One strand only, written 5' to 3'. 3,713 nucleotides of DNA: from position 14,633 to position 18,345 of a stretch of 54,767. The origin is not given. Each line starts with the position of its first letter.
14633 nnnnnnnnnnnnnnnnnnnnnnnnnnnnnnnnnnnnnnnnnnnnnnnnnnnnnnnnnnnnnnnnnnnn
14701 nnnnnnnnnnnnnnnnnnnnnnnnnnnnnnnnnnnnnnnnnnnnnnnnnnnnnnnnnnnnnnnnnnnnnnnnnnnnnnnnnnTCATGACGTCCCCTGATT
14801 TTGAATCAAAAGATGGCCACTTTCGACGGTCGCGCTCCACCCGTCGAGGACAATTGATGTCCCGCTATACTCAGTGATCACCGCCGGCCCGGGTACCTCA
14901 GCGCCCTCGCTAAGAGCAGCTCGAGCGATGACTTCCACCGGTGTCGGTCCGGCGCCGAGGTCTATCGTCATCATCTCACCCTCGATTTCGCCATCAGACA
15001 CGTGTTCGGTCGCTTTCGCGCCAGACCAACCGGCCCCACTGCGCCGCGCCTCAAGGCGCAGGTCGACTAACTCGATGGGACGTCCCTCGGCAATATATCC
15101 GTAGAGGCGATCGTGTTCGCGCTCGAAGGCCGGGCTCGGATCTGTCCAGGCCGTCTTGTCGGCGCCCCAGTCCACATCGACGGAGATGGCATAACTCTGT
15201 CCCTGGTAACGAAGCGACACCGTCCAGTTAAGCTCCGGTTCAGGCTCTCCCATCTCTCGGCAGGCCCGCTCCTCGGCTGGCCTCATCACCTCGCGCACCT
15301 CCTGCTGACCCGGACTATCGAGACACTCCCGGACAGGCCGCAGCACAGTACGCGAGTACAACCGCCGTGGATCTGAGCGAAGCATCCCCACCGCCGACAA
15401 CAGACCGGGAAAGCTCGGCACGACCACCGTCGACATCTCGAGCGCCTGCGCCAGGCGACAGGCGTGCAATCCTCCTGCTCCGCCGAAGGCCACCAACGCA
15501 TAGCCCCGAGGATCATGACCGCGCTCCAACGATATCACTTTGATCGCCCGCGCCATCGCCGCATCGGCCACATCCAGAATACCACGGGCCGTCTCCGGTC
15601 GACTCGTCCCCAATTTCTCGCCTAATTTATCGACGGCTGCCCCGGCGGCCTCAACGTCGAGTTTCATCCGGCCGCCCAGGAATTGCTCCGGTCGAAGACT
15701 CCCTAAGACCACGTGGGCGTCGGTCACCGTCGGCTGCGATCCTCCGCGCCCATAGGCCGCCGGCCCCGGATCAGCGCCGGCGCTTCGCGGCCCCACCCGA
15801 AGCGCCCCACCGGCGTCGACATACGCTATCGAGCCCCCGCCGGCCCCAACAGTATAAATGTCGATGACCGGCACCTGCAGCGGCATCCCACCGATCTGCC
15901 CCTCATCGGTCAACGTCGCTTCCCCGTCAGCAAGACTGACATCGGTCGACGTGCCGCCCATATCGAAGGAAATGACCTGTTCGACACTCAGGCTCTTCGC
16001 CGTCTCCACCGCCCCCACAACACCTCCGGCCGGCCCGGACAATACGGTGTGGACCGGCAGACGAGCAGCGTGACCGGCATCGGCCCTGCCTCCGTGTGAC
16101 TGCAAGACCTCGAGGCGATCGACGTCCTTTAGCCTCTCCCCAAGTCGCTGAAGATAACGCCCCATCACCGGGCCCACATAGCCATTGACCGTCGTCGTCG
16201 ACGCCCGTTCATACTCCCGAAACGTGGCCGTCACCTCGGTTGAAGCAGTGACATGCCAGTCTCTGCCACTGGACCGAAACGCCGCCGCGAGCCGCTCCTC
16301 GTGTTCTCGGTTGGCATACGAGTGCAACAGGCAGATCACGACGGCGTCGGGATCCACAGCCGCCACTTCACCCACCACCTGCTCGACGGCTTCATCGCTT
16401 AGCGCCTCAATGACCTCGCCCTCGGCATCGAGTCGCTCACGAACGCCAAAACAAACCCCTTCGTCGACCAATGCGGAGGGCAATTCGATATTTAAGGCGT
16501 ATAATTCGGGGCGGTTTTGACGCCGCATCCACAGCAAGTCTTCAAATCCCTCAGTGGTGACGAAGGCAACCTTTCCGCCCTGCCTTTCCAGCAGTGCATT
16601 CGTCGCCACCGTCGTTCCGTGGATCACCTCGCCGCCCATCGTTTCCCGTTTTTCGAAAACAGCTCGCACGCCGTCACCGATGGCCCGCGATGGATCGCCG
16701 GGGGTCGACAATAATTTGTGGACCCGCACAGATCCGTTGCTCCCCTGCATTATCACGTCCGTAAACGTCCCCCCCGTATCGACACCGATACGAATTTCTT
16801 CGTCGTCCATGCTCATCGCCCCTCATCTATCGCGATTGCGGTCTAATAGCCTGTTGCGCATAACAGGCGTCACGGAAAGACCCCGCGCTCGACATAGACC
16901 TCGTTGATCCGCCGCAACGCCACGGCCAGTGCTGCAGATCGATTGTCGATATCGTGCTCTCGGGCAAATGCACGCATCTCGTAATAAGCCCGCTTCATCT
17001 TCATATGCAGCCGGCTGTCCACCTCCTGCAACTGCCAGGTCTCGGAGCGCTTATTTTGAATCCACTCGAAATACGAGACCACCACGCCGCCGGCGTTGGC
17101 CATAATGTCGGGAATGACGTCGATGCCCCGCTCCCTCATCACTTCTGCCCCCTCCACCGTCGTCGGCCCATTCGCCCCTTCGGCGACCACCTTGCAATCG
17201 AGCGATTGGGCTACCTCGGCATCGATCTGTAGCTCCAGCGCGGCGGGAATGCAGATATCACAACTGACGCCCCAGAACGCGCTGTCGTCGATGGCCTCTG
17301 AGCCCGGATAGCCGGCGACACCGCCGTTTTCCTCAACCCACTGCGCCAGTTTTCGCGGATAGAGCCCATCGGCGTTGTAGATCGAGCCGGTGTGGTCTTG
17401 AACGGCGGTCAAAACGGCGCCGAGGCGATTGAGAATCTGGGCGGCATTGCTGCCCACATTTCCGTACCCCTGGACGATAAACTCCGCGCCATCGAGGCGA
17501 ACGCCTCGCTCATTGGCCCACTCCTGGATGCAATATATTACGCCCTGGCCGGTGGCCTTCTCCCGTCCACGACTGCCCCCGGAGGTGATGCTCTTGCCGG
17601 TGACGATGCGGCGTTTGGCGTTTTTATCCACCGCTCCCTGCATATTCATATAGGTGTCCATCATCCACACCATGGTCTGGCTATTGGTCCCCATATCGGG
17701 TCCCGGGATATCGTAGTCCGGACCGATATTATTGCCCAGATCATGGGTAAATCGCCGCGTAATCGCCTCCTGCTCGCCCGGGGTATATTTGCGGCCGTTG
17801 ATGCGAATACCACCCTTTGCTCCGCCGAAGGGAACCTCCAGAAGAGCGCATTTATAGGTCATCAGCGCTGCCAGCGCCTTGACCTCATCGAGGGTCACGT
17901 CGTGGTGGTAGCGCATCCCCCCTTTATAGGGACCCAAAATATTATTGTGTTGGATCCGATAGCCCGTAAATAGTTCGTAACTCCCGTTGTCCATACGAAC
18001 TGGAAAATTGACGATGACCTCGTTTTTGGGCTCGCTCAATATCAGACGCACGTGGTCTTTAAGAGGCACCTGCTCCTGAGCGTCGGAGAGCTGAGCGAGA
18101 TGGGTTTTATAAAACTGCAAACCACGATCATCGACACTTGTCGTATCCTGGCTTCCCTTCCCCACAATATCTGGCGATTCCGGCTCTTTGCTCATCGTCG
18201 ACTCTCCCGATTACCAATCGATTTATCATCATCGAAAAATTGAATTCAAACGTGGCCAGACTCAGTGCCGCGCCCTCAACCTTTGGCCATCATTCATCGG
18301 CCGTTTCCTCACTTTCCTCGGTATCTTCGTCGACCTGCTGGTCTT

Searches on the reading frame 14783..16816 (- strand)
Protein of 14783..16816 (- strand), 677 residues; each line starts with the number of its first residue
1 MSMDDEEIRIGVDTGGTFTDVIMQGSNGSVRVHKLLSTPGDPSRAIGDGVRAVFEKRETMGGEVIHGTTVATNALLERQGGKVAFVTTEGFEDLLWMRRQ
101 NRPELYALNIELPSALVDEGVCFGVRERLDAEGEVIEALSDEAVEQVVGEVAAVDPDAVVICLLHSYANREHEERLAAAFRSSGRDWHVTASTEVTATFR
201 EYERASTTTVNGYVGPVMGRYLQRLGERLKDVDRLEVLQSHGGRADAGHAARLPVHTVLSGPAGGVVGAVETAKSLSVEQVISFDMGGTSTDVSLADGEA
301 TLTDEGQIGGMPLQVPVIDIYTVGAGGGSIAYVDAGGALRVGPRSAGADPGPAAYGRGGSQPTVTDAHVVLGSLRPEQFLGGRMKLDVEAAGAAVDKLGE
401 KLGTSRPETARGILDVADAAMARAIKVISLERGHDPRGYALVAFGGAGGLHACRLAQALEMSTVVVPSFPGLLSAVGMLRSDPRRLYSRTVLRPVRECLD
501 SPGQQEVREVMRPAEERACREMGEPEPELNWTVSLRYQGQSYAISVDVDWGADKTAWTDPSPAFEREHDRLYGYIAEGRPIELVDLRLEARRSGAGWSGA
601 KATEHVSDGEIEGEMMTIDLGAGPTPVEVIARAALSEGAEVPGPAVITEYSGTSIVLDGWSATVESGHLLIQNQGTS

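Call 59: search_protein_families(library=pfam, proteins=[window:14783-16816:-], max_evalue=0.00001)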
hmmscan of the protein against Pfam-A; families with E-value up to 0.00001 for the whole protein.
window:14783-16816:- (677 aa): 2 families
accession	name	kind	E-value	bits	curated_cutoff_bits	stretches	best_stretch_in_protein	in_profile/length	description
PF01968.24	Hydantoinase_A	-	9.9e-96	320.8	22.9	1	204-484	1-288/291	Hydantoinase/oxoprolinase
PF05378.19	Hydant_A_N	-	5.5e-46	156.9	25.2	1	9-181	1-173/176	Hydantoinase/oxoprolinase N-terminal region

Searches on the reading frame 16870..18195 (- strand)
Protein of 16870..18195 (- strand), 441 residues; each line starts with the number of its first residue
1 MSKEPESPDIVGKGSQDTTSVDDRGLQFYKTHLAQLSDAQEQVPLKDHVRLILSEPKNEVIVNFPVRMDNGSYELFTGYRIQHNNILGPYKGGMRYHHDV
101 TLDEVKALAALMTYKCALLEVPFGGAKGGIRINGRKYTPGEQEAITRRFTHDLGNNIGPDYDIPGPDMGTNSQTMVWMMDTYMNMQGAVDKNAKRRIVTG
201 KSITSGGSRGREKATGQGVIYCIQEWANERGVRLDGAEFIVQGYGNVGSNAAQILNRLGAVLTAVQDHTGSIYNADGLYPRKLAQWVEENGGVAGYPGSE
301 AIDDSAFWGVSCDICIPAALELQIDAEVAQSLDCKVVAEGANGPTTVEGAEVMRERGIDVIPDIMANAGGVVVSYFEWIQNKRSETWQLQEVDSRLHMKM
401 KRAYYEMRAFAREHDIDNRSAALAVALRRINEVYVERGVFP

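Call 59: search_protein_families(library=pfam, proteins=[window:16870-18195:-], max_evalue=0.00001)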
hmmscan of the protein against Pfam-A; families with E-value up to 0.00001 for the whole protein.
window:16870-18195:- (441 aa): 2 families
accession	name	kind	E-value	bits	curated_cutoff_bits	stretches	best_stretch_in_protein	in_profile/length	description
PF00208.27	ELFV_dehydrog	-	4.7e-69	233.2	23.4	1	206-438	1-241/241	Glutamate/Leucine/Phenylalanine/Valine dehydrogenase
PF02812.23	ELFV_dehydrog_N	-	7.3e-54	181.4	25.3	1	56-183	1-128/129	Glu/Leu/Phe/Val dehydrogenase, dimerisation domain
